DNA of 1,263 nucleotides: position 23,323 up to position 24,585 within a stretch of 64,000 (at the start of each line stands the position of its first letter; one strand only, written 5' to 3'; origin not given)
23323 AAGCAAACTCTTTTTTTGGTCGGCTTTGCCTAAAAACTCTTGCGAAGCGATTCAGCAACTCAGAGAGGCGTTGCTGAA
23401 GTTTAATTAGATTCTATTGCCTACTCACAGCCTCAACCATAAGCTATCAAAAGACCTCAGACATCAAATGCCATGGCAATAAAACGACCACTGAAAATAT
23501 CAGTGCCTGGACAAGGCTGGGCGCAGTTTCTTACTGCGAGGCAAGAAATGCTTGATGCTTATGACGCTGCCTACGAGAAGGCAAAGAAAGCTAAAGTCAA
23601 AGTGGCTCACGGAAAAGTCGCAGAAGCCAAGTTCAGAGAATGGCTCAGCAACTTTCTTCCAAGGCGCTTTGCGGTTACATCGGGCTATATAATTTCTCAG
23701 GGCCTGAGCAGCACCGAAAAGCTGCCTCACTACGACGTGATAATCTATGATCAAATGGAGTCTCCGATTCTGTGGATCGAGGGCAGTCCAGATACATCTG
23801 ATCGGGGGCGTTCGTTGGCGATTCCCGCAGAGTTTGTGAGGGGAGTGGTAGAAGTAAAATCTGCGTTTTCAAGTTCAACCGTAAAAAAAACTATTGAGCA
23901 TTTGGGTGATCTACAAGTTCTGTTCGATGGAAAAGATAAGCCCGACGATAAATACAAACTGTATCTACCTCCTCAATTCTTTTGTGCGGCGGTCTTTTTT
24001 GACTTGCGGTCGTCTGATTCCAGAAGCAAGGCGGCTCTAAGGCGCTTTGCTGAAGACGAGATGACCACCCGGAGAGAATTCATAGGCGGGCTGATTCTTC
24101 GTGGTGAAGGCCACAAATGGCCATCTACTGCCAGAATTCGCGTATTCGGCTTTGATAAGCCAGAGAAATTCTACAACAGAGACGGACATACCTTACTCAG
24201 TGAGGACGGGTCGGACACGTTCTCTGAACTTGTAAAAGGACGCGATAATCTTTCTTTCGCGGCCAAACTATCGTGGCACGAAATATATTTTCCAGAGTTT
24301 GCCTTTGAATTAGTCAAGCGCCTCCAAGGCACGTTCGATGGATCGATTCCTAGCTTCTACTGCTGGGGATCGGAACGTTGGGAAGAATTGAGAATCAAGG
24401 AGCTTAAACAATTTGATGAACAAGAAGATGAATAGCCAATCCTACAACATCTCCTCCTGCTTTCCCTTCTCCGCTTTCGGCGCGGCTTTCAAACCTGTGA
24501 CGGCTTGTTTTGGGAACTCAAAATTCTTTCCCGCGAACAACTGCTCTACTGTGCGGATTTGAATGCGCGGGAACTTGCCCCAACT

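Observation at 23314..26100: Low-GC island: DNA methyltransferase with C-terminal nuclease-like domain convergent with an unknown 320-aa ORF (candidate R-M/defence pair)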

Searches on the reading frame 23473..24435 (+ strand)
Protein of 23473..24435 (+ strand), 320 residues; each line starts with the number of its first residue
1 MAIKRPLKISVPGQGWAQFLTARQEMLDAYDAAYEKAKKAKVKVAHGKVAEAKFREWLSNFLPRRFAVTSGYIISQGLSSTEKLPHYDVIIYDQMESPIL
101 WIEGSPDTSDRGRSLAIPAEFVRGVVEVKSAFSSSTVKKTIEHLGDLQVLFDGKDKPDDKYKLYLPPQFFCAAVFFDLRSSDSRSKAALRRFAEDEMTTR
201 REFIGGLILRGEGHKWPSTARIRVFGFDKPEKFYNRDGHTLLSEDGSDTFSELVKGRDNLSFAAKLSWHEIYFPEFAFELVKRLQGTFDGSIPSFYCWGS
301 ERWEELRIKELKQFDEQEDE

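Call 3: search_protein_families(library=pfam, proteins=[window:23473-24435:+], max_evalue=1)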
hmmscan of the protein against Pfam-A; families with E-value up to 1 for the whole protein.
window:23473-24435:+ (320 aa): 1 family
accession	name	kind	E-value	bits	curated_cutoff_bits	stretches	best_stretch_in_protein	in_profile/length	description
PF20247.3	DUF6602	-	2.6e-19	69.5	27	1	39-147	6-101/104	Domain of unknown function (DUF6602)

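Call 4: search_protein_families(library=padloc, proteins=[window:23473-24435:+], max_evalue=1)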
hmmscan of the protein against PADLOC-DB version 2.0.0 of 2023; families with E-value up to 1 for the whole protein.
window:23473-24435:+ (320 aa): 3 families
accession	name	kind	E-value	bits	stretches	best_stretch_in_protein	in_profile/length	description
PDLC01495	PD_DExK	-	2.9e-17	60.5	1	27-145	11-118/123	"CAS-I,CAS-II,CAS-III,CAS-IV,CAS-V,CAS-VI; associated"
PDLC00745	Effector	-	2.8e-13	48.1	1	35-139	24-117/244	Endonuclease (NucC)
PDLC01051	NucC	-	2.2e-09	35.4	1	43-136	36-116/243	NucC nuclease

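Call 5: search_protein_families(library=ncbifam, proteins=[window:23473-24435:+], max_evalue=1)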
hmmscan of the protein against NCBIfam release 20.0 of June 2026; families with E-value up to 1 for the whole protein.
window:23473-24435:+ (320 aa): 0 families

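Call 6: search_solved_structures(query=window:23473-24435:+, max_evalue=10, show_alignments=3)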
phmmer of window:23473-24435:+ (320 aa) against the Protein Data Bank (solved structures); distinct sequences matched with E-value up to 10: 6.
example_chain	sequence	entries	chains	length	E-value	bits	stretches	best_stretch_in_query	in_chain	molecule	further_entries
6uxf_A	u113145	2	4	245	0.0049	19.4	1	38-137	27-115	Vibrio meotecus sp. RC341 NucC | Vibrio metoecus sp. RC341 NucC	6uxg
7zgv_A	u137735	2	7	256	0.015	17.8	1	46-170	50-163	Serratia NucC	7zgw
6p7o_A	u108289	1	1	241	0.037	16.5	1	44-137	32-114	E. coli MS115-1 NucC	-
6p7p_A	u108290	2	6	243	0.16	14.4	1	44-137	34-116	E. coli MS115-1 NucC 2-241 | E. coli MS115-1 NucC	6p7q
9f5x_k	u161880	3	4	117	0.44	13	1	20-90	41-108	NADH dehydrogenase [ubiquinone] 1 beta subcomplex subunit 9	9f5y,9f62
3o6u_A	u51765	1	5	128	0.49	12.8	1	31-116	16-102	uncharacterized protein CPE2226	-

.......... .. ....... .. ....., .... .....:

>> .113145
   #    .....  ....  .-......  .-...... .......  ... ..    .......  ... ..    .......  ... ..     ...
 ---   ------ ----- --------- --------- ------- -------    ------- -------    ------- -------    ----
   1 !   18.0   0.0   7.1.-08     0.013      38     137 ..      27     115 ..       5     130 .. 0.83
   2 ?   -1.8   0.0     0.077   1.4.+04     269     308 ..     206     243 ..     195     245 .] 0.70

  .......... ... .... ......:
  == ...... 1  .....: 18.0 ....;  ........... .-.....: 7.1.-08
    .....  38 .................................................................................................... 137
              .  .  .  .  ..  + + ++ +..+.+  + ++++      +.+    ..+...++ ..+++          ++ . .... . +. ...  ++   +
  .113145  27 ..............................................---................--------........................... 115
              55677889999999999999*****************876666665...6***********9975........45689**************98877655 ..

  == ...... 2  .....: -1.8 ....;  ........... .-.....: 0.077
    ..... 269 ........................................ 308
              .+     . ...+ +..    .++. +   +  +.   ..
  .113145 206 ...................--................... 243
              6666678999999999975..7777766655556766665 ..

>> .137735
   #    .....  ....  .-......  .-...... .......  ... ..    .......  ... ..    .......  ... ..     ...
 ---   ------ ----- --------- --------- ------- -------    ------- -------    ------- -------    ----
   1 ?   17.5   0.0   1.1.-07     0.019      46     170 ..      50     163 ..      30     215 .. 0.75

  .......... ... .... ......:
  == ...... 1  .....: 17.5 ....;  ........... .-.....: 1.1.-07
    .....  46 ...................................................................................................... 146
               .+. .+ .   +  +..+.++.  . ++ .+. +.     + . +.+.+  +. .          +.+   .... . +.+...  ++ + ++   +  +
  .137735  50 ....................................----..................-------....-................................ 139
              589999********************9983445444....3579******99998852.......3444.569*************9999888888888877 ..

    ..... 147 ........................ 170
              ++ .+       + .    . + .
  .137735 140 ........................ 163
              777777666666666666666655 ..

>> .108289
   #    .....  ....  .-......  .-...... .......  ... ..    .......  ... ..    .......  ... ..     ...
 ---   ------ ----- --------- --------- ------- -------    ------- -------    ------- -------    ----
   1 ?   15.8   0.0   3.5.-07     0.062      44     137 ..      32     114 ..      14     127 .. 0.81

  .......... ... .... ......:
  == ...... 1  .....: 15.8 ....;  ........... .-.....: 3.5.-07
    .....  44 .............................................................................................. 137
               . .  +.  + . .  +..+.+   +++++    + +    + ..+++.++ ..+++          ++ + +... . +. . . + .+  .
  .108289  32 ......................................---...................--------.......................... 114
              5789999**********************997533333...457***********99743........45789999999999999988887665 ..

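Call 9: find_homologous_proteins(query=window:23473-24435:+, max_evalue=0.001)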
Query window:23473-24435:+ (320 aa): 255 proteins with E <= 0.001 among 1149 candidates; the best 120 are listed.
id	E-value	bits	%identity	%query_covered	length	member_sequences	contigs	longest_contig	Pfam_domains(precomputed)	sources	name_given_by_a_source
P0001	2.5e-196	669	100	92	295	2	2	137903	PF20247.4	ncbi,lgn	-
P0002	2.4e-105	370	57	97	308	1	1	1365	PF20247.4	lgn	-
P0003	2.2e-100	354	56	98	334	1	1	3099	PF20247.4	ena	-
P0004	1.4e-96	342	52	96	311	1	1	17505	PF20247.4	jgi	jgi:hypothetical protein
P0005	4.2e-94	333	57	88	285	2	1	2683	PF20247.4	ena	-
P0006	1.1e-93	332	58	86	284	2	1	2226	PF20247.4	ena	-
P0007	6.3e-93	330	52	96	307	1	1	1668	PF20247.4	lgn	-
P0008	8.1e-93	329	52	92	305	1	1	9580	PF20247.4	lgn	-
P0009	3.7e-92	327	52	92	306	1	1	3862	PF20247.4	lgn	-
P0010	1.7e-91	325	50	96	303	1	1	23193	PF20247.4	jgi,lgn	jgi:hypothetical protein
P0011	2.1e-91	325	51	97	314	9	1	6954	PF20247.4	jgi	-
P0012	2.6e-90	321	50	93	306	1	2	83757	PF20247.4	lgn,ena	-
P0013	2.7e-90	321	51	96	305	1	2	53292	PF20247.4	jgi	-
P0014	3.1e-90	321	49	93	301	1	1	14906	PF20247.4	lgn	-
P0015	3.6e-90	321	48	97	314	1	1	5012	PF20247.4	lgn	-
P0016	5.4e-90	320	51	93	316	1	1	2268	PF20247.4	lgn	-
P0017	6.2e-90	320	51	93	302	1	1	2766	PF20247.4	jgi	-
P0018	1.2e-89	319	50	96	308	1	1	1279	PF20247.4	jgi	jgi:hypothetical protein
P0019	1.2e-89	319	51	93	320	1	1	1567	PF20247.4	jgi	jgi:hypothetical protein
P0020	1.8e-89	318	50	97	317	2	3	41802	PF20247.4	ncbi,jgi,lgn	jgi:hypothetical protein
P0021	2.7e-89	318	48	98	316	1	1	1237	PF20247.4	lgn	-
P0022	4.5e-89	317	52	94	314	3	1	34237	PF20247.4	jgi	-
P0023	6.2e-89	316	50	93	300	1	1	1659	PF20247.4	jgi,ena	-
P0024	8.3e-89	316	53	93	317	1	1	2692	PF20247.4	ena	-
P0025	1.3e-88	315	51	93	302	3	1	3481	PF20247.4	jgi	jgi:hypothetical protein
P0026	2.2e-88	315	52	93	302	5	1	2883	PF20247.4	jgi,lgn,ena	-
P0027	3.2e-88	314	50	95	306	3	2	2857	PF20247.4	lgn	-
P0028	6.3e-88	313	50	93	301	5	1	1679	PF20247.4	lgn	-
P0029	7.3e-88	313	50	93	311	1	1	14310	PF20247.4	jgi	jgi:hypothetical protein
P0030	7.4e-88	313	50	95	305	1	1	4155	PF20247.4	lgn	-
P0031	7.8e-88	313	49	97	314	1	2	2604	PF20247.4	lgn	-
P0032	9.4e-88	313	52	91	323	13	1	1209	PF20247.4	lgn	-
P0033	1.2e-87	312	50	97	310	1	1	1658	PF20247.4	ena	-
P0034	2.5e-87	311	51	92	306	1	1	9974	PF20247.4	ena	-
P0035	6.8e-87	310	52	93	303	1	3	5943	PF20247.4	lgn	-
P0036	6.9e-87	310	49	93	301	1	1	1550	PF20247.4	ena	-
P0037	7.2e-87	310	50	93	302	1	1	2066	PF20247.4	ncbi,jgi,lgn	jgi:hypothetical protein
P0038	9.5e-87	309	51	93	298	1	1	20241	PF20247.4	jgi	jgi:hypothetical protein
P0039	2.1e-86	308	50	93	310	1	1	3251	PF20247.4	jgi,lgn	jgi:hypothetical protein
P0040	2.4e-86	308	52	92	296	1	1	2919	PF20247.4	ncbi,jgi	-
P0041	2.6e-86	308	50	97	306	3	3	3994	PF20247.4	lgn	-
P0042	4.0e-86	307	49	93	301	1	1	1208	PF20247.4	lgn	-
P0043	8.7e-86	306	50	93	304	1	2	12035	PF20247.4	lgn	-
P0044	1.1e-85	306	50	93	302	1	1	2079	PF20247.4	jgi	jgi:hypothetical protein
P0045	1.2e-85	306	50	94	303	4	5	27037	PF20247.4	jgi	jgi:hypothetical protein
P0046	1.3e-85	306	50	92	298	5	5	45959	PF20247.4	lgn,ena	-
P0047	2.6e-85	305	48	94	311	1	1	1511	PF20247.4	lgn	-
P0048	3.5e-85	304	52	93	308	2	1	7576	PF20247.4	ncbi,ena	-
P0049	8.4e-85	303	48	94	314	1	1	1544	PF20247.4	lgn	-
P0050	9.3e-85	303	49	94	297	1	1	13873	PF20247.4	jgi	-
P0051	2.4e-84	301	48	95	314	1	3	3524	PF20247.4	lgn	-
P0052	5.4e-84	300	48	94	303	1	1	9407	PF20247.4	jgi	jgi:hypothetical protein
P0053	5.6e-84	300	49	93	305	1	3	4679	PF20247.4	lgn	-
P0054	8.4e-84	300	48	93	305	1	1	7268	PF20247.4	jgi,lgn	jgi:hypothetical protein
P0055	8.4e-84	300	48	94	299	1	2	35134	PF20247.4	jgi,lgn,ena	-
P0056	1.0e-83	299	49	92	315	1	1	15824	PF20247.4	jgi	jgi:hypothetical protein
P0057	1.1e-83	299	50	92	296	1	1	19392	PF20247.4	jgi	jgi:hypothetical protein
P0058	2.4e-83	298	50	93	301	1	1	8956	PF20247.4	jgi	jgi:hypothetical protein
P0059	2.5e-83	298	49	92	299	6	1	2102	PF20247.4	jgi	-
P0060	2.9e-83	298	48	94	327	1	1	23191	PF20247.4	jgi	-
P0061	2.9e-83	298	47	94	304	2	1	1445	PF20247.4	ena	-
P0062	3.0e-83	298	49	95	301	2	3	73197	PF20247.4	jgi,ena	-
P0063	3.7e-83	298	48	94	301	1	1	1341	PF20247.4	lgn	-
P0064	4.1e-83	297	48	93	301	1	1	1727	PF20247.4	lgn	-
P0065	4.8e-83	297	48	92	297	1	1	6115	PF20247.4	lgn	-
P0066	5.0e-83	297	49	93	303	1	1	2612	PF20247.4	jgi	-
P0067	6.4e-83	297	49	94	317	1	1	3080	PF20247.4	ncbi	-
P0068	7.9e-83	296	48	94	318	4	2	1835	PF20247.4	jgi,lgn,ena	-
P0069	1.4e-82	296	49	96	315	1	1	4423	PF20247.4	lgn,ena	-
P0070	2.0e-82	295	50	94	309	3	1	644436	PF20247.4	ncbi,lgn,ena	-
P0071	2.1e-82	295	49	92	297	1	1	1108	PF20247.4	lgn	-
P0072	2.1e-82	295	48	93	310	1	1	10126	PF20247.4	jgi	jgi:hypothetical protein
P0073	6.6e-82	293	48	96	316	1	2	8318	PF20247.4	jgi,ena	jgi:hypothetical protein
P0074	7.1e-82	293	47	98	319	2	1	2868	PF20247.4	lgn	-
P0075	1.3e-81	292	51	86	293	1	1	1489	PF20247.4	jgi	jgi:hypothetical protein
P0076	1.6e-81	292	49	93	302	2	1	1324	PF20247.4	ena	-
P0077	2.1e-81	292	49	93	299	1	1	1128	PF20247.4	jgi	jgi:hypothetical protein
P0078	2.2e-81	292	51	92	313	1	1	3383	PF20247.4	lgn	-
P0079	2.3e-81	292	48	93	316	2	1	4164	PF20247.4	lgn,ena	-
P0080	3.1e-81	291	50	89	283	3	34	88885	PF20247.4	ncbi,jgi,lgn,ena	-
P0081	5.2e-81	290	47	94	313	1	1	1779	PF20247.4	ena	-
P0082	1.0e-80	290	50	93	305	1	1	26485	PF20247.4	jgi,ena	jgi:hypothetical protein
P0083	1.1e-80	289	51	92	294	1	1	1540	PF20247.4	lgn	-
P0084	4.8e-80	287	46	95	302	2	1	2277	PF20247.4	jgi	jgi:hypothetical protein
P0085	5.6e-80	287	50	87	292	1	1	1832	PF20247.4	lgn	-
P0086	6.5e-80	287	50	94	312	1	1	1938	PF20247.4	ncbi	-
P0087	6.7e-80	287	47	99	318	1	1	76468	PF20247.4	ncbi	-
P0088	2.5e-79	285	47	96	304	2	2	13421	PF20247.4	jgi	jgi:hypothetical protein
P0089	2.8e-79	285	49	93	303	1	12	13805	PF20247.4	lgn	-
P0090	5.6e-79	284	50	89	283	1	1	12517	PF20247.4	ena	-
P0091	6.3e-79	284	48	88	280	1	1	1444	PF20247.4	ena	-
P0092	1.1e-78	283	49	93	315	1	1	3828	PF20247.4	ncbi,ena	-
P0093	1.5e-78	282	48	92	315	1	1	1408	PF20247.4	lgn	-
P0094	1.7e-78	282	54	79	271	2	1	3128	PF20247.4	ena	-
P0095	2.0e-78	282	47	95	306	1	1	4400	PF20247.4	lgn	-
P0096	3.1e-78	281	46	93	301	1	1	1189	PF20247.4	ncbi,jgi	jgi:hypothetical protein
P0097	4.2e-78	281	47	94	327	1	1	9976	PF20247.4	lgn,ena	-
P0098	1.0e-77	280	54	86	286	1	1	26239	PF20247.4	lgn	-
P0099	3.0e-77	278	49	88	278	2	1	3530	PF20247.4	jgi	-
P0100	4.1e-77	278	45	98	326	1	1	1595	PF20247.4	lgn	-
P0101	5.7e-77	277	47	95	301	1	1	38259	PF20247.4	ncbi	ncbi:DUF6602 domain-containing protein [Chloroflexota bacterium]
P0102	8.6e-77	277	45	98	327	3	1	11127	PF20247.4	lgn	-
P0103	9.5e-77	276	46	95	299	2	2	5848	PF20247.4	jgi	jgi:hypothetical protein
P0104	1.7e-76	276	48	90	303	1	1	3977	PF20247.4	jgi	jgi:hypothetical protein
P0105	1.8e-76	276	50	86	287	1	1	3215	PF20247.4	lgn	-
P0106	2.7e-76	275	50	93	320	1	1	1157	PF20247.4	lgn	-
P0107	3.2e-76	275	51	85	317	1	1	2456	PF20247.4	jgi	jgi:hypothetical protein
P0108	4.2e-76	274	48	93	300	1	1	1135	PF20247.4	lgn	-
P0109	7.1e-76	274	47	95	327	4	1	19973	PF20247.4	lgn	-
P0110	9.5e-76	273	47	94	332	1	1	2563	PF20247.4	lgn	-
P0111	1.1e-75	273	58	66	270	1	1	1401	PF20247.4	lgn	-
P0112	1.1e-75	273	47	94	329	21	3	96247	PF20247.4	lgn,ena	-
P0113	1.8e-75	272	47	88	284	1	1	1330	PF20247.4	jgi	jgi:hypothetical protein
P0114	2.7e-75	272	46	95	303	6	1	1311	PF20247.4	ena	-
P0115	7.0e-75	270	46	93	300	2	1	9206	PF20247.4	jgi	jgi:hypothetical protein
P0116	2.4e-74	269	45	100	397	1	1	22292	PF20247.4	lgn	-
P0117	3.1e-74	268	45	91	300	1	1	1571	PF20247.4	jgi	jgi:hypothetical protein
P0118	3.4e-74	268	47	90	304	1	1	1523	PF20247.4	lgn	-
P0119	3.9e-74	268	46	98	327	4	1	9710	PF20247.4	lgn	-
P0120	4.6e-74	268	46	95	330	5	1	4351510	PF20247.4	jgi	jgi:hypothetical protein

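Call 11: find_encoding_contigs(protein=P0001, flank=10000, max_places=3)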
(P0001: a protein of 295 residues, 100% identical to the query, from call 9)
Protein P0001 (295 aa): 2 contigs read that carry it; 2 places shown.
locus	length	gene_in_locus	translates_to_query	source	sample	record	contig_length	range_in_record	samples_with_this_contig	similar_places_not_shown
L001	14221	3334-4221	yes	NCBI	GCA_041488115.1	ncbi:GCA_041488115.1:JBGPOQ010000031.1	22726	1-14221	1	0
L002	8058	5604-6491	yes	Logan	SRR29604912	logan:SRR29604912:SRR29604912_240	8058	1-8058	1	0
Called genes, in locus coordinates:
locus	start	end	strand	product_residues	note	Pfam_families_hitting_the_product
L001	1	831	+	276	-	?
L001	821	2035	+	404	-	PF01494:FAD_binding_3, PF04820:Trp_halogenase, PF05834:Lycopene_cycl (faint), PF07992:Pyr_redox_2 (faint), PF12831:FAD_oxidored, PF13450:NAD_binding_8 (weak), PF01266:DAO (weak), PF04820:Trp_halogenase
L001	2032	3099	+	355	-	PF05175:MTS (faint), PF21212:Dimerisation2-like_dom, PF00891:Methyltransf_2, PF13489:Methyltransf_23 (weak), PF13847:Methyltransf_31 (weak), PF08242:Methyltransf_12, PF13649:Methyltransf_25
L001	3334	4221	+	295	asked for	PF20247:DUF6602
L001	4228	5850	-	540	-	PF01555:N6_N4_Mtase, PF04471:Mrr_cat (weak), PF22722:NA-iREase1 (weak)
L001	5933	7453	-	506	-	-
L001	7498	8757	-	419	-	PF01494:FAD_binding_3, PF04820:Trp_halogenase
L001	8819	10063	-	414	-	PF00999:Na_H_Exchanger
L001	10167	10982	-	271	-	PF13489:Methyltransf_23 (weak), PF13847:Methyltransf_31, PF08241:Methyltransf_11, PF08242:Methyltransf_12 (weak), PF13649:Methyltransf_25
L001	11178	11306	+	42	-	-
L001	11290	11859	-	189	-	PF03473:MOSC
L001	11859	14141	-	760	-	PF00070:Pyr_redox (faint), PF01134:GIDA (faint), PF07992:Pyr_redox_2, PF13738:Pyr_redox_3, PF12801:Fer4_5 (weak), PF13187:Fer4_9 (weak), PF13237:Fer4_10 (weak), PF14697:Fer4_21 (weak), +1 more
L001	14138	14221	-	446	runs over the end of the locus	PF02812:ELFV_dehydrog_N, PF00208:ELFV_dehydrog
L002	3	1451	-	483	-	?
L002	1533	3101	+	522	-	PF00221:Lyase_aromatic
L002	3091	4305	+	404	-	PF01494:FAD_binding_3, PF04820:Trp_halogenase, PF05834:Lycopene_cycl (faint), PF07992:Pyr_redox_2 (faint), PF12831:FAD_oxidored, PF13450:NAD_binding_8 (weak), PF01266:DAO (weak), PF04820:Trp_halogenase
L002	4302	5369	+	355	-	PF05175:MTS (faint), PF21212:Dimerisation2-like_dom, PF00891:Methyltransf_2, PF13489:Methyltransf_23 (weak), PF13847:Methyltransf_31 (weak), PF08242:Methyltransf_12, PF13649:Methyltransf_25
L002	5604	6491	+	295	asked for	PF20247:DUF6602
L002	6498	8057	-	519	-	?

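Call 12: find_encoding_contigs(protein=P0012, flank=6000, max_places=2)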
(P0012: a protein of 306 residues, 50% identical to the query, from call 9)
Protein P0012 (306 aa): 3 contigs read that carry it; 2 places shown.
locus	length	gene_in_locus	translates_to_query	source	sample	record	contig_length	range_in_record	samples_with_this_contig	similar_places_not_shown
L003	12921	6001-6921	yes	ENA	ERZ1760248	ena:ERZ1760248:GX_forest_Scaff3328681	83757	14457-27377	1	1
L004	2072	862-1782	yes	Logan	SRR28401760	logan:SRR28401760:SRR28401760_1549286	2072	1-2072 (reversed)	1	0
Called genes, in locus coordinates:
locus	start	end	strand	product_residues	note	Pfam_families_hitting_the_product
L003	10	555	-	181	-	PF07638:Sigma70_ECF (weak), PF04542:Sigma70_r2, PF08281:Sigma70_r4_2, PF04545:Sigma70_r4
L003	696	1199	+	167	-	-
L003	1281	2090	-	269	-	PF12146:Hydrolase_4 (weak), PF00561:Abhydrolase_1, PF12697:Abhydrolase_6, PF08386:Abhydrolase_4 (weak)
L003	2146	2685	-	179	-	PF00440:TetR_N, PF16925:TetR_C_13 (weak)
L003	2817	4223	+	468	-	-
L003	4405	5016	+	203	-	-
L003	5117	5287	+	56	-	-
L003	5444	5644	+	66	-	-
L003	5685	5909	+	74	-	PF04978:MST (weak), PF12867:DinB_2 (weak)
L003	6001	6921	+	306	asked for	PF20247:DUF6602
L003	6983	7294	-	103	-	-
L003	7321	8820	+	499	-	-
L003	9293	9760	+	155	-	-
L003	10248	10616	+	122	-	PF03551:PadR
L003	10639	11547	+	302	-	-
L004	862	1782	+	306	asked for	PF20247:DUF6602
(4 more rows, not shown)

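Call 13: find_encoding_contigs(protein=P0070, flank=6000, max_places=2)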
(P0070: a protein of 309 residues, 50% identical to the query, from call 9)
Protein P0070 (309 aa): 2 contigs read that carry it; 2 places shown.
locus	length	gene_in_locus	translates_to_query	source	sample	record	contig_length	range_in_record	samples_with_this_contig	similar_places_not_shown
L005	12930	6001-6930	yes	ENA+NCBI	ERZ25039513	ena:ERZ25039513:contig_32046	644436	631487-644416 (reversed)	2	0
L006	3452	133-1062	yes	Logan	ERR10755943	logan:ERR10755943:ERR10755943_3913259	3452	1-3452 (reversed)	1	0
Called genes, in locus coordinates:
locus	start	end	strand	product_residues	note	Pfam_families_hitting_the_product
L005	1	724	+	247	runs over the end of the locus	?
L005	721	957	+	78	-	-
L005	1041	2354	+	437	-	-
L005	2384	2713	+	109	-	-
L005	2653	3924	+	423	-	-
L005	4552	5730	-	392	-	PF14690:Zn_ribbon_ISL3, PF01610:DDE_Tnp_ISL3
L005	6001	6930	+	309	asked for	PF20247:DUF6602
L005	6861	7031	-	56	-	-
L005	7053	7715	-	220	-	PF08238:Sel1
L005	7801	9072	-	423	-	PF00589:Phage_integrase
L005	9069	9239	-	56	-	-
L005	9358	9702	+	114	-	PF01527:HTH_Tnp_1, PF13384:HTH_23 (weak), PF13518:HTH_28 (weak)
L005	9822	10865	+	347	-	PF13276:HTH_21, PF00665:rve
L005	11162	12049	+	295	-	-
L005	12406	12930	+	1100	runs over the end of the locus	PF13620:CarboxypepD_reg, PF13715:CarbopepD_reg_2 (faint), PF25183:OMP_b-brl_4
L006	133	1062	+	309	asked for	PF20247:DUF6602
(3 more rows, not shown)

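Call 14: find_encoding_contigs(protein=P0120, flank=6000, max_places=2)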
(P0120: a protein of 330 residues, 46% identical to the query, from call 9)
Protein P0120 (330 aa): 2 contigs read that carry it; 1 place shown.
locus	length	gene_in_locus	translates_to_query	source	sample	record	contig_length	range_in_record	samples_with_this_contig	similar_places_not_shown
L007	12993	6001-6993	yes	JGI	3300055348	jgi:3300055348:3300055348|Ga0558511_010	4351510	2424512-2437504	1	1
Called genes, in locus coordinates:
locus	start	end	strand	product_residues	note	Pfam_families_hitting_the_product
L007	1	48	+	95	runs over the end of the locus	-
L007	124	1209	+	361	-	-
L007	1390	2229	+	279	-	-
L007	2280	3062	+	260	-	-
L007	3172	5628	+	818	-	PF14022:DUF4238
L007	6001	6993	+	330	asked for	PF20247:DUF6602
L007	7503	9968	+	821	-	PF00515:TPR_1 (faint), PF07719:TPR_2 (faint), PF13428:TPR_14 (faint), PF13432:TPR_16 (faint), PF13424:TPR_12 (faint), PF13431:TPR_17 (faint)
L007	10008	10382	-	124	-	PF00884:Sulfatase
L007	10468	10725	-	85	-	PF01915:Glyco_hydro_3_C (weak)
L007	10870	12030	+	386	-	PF14280:DUF4365 (weak)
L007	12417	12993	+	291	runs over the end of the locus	PF18735:HEPN_RiboL-PSP (weak)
